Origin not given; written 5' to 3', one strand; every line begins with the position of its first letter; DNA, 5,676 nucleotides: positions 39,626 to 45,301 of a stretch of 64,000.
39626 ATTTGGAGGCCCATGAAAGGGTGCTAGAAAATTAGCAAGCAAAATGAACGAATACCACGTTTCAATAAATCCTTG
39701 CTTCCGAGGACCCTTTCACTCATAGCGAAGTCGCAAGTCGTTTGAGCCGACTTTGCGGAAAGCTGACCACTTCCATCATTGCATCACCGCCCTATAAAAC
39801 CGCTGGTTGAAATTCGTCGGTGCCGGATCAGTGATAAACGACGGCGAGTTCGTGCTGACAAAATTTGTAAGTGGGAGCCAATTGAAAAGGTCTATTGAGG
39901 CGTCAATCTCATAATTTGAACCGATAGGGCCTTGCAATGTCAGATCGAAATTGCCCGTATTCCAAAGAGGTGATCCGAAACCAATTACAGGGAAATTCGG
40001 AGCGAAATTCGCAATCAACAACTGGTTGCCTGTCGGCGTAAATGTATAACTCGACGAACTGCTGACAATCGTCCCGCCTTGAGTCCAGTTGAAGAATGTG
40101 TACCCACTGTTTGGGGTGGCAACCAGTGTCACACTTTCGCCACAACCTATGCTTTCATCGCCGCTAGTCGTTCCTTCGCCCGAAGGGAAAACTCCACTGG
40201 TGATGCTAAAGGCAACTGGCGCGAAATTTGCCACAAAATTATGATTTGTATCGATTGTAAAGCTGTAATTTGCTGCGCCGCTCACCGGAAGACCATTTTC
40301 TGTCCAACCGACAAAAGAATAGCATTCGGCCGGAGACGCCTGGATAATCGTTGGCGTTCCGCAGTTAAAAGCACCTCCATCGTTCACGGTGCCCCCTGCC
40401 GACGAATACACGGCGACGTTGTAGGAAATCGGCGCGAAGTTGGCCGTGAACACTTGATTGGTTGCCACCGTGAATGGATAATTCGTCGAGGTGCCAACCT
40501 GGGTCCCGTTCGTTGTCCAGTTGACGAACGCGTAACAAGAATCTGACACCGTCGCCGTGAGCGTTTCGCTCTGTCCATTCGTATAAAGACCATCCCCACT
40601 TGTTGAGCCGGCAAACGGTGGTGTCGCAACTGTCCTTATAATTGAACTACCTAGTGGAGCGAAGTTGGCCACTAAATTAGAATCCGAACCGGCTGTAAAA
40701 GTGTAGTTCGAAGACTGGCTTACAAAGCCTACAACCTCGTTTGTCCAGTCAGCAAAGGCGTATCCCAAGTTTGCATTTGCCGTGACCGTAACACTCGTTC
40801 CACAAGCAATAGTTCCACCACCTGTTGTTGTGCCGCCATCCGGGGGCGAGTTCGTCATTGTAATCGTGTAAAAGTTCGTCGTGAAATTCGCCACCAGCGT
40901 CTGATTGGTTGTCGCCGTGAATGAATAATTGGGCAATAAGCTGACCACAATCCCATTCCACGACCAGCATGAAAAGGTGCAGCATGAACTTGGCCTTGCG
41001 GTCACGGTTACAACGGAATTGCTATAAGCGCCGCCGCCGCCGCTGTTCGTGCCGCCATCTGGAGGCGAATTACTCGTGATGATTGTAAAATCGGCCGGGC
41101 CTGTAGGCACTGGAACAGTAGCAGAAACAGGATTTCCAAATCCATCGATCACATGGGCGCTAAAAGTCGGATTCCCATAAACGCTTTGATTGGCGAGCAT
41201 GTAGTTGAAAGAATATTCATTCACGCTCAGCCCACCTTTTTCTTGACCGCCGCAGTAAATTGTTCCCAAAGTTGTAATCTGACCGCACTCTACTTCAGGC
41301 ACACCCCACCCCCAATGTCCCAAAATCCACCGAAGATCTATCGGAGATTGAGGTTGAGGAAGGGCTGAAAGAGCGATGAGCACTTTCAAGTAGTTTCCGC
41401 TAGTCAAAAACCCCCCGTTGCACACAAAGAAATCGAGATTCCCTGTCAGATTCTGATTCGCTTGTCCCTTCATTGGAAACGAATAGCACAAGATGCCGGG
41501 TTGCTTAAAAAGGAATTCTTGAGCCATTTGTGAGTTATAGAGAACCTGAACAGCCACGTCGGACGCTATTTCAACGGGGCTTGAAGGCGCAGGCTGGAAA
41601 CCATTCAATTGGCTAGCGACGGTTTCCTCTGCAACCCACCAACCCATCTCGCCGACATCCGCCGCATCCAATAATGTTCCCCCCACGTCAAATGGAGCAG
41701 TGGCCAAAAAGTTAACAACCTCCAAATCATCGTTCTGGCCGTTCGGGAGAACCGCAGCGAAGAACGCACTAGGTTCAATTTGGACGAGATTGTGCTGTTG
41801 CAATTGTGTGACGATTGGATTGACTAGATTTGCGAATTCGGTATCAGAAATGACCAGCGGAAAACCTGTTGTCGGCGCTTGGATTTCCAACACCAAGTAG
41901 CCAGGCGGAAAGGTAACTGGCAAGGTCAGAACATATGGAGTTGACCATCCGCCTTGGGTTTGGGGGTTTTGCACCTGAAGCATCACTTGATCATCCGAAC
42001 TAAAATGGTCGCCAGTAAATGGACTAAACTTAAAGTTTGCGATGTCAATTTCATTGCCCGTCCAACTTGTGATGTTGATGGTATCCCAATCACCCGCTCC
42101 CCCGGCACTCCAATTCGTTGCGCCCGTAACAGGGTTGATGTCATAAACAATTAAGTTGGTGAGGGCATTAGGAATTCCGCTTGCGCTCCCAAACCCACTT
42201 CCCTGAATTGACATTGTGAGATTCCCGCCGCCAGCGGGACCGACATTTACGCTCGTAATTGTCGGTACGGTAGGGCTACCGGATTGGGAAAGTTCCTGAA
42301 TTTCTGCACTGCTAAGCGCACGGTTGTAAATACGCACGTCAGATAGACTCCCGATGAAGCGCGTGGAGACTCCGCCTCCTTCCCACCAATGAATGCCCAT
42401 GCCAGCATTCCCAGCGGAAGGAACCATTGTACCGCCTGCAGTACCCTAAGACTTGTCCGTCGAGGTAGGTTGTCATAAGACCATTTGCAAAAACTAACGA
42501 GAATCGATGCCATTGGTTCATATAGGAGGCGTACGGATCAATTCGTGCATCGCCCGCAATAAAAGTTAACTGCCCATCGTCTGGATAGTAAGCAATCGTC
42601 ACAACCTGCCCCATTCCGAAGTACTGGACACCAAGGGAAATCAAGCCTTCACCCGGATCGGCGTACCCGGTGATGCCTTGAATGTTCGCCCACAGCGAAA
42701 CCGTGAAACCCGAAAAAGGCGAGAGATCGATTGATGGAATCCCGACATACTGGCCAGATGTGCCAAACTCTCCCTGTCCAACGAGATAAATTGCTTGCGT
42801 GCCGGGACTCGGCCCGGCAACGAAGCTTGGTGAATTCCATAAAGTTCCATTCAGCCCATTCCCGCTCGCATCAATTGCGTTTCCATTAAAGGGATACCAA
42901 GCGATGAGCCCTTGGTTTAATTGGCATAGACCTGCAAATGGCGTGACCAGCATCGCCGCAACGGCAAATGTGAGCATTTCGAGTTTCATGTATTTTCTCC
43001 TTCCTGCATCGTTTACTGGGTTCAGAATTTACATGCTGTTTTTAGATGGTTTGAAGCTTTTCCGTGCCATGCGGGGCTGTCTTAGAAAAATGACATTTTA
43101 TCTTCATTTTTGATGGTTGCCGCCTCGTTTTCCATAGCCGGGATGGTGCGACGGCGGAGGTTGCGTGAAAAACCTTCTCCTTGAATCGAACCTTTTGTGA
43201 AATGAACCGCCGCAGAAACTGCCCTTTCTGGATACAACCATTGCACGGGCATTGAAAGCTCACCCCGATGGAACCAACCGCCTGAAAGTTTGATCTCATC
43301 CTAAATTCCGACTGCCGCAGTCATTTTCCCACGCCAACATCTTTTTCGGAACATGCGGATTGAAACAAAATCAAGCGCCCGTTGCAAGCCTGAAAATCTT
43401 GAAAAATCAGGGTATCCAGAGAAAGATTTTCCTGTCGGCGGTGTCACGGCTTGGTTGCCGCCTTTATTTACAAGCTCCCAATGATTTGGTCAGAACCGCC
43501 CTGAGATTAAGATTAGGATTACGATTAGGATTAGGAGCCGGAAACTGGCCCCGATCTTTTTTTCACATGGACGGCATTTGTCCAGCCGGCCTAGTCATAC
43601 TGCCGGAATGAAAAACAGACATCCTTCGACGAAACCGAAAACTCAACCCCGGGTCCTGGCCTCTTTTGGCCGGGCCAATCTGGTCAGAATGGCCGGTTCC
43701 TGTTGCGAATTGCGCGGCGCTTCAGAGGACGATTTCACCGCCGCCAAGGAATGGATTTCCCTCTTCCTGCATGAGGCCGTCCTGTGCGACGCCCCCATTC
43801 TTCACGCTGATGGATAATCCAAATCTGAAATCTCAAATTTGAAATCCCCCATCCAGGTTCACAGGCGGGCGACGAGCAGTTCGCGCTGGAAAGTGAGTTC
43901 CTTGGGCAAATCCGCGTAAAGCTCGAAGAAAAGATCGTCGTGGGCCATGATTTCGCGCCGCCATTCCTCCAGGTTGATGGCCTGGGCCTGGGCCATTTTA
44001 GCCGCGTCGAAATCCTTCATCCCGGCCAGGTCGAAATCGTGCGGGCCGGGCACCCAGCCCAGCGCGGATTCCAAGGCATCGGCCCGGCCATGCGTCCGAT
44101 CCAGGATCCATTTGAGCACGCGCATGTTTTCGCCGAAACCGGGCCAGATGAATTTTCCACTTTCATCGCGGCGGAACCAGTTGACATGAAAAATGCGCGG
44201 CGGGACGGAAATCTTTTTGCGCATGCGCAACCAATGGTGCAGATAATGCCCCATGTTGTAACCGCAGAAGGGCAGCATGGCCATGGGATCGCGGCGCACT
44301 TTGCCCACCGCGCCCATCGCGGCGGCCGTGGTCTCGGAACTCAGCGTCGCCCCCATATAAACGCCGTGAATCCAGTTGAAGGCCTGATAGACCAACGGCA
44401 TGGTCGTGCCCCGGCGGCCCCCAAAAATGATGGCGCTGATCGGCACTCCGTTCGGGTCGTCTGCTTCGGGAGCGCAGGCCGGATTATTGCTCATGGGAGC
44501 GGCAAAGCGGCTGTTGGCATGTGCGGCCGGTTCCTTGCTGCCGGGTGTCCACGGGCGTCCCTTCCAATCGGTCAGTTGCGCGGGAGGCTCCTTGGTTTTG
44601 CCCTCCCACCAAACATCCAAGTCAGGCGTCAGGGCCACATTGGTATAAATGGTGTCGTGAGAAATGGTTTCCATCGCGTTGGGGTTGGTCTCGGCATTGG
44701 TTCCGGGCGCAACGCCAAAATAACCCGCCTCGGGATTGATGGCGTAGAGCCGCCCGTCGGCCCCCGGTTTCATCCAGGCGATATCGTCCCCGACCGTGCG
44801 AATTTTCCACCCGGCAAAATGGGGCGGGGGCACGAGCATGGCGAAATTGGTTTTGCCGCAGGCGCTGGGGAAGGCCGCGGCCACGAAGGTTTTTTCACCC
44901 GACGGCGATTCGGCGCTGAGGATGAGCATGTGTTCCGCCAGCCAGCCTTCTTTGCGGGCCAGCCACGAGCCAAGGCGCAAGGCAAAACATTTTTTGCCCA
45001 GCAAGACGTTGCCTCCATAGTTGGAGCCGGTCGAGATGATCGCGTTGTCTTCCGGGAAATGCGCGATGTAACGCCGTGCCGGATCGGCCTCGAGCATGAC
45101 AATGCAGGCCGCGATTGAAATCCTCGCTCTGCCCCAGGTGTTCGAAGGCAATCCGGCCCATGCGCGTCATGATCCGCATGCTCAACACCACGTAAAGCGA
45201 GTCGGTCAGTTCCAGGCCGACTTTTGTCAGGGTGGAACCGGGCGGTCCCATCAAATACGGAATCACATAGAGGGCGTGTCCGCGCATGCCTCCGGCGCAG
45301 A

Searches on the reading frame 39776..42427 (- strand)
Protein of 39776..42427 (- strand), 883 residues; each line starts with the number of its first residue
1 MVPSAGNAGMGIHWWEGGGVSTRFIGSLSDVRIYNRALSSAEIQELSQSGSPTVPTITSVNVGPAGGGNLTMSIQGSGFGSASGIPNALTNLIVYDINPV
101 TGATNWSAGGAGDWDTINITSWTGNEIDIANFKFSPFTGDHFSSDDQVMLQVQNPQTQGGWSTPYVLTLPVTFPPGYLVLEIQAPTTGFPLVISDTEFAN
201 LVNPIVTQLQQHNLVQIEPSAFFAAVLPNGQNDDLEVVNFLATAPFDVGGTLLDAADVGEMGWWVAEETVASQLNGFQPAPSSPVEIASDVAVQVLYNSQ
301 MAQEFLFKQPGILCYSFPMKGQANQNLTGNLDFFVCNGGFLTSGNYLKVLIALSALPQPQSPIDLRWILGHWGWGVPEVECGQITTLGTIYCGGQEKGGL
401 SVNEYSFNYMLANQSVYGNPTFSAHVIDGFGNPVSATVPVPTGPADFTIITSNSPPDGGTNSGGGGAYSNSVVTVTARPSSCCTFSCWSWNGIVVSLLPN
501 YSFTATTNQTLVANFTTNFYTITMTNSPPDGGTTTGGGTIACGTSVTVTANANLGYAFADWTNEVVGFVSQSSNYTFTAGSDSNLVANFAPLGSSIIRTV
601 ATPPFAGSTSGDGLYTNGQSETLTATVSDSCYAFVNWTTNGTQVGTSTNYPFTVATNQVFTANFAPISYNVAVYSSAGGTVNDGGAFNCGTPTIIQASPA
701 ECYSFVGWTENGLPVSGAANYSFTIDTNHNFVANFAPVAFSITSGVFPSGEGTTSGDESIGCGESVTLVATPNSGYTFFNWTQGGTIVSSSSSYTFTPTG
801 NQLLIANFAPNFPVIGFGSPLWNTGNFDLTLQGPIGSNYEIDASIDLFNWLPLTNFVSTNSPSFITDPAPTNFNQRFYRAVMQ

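Call 7: search_protein_families(library=pfam, proteins=[window:39776-42427:-])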
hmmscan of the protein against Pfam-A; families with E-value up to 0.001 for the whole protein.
window:39776-42427:- (883 aa): 2 families
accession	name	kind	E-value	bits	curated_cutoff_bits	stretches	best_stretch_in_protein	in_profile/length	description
PF18998.6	Flg_new_2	-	2.8e-49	165.4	23.6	5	746-811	5-72/73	Divergent InlB B-repeat domain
PF16820.11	PKD_3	-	0.00012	22.3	26.3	0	777-798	33-54/68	PKD-like domain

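Call 76: search_protein_families(library=ncbifam, proteins=[window:39776-42427:-], max_evalue=0.01)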
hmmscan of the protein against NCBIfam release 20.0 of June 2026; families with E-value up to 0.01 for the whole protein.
window:39776-42427:- (883 aa): 0 families

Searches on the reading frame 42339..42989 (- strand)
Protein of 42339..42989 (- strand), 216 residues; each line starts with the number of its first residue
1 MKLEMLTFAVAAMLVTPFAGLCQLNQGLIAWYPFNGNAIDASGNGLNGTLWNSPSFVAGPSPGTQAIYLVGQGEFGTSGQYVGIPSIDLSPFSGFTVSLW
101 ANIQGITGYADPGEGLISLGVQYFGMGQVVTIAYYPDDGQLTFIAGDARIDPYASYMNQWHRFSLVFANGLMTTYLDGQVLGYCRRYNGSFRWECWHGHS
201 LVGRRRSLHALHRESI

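Call 7: search_protein_families(library=pfam, proteins=[window:42339-42989:-])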
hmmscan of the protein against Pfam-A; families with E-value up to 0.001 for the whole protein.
window:42339-42989:- (216 aa): 1 family
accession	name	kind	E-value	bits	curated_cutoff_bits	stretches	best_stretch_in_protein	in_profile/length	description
PF13385.13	Laminin_G_3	-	4.9e-06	27.2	27.6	1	78-180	3-101/151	Concanavalin A-like lectin/glucanases superfamily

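Call 113: search_protein_families(library=pfam, proteins=[window:42339-42989:-], max_evalue=0.001)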
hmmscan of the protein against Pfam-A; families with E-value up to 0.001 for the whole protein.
window:42339-42989:- (216 aa): 1 family
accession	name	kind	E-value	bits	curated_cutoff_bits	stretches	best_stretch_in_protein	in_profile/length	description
PF13385.13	Laminin_G_3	-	4.9e-06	27.2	27.6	1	78-180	3-101/151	Concanavalin A-like lectin/glucanases superfamily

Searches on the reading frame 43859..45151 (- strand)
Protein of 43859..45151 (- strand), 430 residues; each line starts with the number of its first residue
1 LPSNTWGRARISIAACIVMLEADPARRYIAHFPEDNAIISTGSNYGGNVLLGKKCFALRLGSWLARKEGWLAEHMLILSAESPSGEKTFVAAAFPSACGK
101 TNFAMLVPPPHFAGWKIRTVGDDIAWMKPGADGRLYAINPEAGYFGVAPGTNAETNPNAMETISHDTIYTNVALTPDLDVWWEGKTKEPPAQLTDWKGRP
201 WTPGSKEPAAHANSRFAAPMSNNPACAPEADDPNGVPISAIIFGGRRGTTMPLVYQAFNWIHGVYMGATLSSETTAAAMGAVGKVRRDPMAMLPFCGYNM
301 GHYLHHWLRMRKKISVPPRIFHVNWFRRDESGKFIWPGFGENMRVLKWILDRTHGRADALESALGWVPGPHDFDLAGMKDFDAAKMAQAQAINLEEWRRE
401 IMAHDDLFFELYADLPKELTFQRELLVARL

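Call 7: search_protein_families(library=pfam, proteins=[window:43859-45151:-])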
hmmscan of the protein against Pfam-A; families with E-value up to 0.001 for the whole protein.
window:43859-45151:- (430 aa): 2 families
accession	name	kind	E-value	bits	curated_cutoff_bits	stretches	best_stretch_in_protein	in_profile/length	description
PF00821.23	PEPCK_GTP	-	3.5e-162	539.7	23.8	1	70-425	1-353/357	Phosphoenolpyruvate carboxykinase C-terminal P-loop domain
PF17297.7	PEPCK_N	-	3e-15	56.9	23.8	1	23-66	176-218/218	Phosphoenolpyruvate carboxykinase N-terminal domain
